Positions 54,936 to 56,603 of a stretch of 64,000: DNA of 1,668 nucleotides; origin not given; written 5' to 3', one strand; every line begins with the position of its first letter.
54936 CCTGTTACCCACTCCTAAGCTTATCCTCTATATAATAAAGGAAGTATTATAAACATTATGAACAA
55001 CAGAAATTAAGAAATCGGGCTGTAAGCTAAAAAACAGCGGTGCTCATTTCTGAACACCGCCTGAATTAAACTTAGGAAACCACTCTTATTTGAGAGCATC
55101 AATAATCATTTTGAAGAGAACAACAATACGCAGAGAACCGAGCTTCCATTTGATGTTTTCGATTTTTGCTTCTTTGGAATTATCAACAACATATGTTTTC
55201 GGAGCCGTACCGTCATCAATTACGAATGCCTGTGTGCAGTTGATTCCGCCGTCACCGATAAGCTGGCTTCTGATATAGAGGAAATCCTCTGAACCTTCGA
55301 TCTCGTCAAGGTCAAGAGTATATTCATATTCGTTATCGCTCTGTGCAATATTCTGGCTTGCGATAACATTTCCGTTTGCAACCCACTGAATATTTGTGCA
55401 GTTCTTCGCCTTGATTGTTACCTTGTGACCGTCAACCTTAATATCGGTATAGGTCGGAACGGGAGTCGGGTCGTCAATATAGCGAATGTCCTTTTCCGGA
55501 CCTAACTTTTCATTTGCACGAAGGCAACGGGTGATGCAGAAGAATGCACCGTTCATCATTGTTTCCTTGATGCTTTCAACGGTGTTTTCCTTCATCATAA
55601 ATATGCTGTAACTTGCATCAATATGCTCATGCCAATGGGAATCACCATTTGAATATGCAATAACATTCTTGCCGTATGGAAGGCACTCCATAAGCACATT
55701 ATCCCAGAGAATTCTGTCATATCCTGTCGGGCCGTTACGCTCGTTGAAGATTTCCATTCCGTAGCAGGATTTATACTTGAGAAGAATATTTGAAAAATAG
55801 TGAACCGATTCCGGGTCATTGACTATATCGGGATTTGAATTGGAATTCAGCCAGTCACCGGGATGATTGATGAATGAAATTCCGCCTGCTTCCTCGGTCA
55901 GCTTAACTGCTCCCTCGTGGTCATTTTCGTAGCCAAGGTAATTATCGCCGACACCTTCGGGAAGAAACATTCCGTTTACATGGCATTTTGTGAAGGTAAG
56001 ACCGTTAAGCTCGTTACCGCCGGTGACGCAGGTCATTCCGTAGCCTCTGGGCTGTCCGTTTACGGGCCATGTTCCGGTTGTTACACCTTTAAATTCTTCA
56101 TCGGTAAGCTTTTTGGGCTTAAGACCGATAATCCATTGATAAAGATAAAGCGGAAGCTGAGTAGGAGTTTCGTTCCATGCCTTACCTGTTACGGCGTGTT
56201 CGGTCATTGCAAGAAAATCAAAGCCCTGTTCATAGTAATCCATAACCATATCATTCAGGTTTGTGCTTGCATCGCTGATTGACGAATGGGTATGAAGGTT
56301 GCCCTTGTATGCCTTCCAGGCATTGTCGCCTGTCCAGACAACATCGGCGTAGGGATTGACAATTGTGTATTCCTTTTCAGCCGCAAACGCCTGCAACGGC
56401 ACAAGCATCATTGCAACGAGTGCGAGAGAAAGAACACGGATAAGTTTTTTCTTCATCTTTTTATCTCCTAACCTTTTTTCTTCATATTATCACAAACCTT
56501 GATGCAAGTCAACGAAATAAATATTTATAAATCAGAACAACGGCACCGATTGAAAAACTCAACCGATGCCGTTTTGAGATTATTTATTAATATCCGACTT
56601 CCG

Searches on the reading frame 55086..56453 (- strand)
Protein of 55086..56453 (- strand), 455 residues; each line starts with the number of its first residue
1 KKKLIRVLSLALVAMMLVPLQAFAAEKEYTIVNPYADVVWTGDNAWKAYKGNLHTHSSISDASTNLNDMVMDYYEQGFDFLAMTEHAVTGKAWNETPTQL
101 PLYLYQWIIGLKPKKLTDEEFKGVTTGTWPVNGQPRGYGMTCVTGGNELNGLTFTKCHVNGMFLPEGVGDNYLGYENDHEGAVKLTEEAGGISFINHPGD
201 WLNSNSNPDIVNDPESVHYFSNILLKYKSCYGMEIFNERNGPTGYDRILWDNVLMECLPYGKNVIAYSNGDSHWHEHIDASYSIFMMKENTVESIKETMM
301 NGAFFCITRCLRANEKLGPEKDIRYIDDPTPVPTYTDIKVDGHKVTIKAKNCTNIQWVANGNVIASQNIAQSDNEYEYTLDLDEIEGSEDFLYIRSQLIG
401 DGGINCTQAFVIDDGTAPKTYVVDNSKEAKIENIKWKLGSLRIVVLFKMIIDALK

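Call 15: search_protein_families(library=pfam, proteins=[window:55086-56453:-], max_evalue=0.001)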
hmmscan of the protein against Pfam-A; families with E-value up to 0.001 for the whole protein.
window:55086-56453:- (455 aa): 1 family
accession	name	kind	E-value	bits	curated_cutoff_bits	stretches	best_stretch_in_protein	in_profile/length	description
PF02811.25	PHP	-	0.00054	20.8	26.4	1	53-88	2-39/164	PHP domain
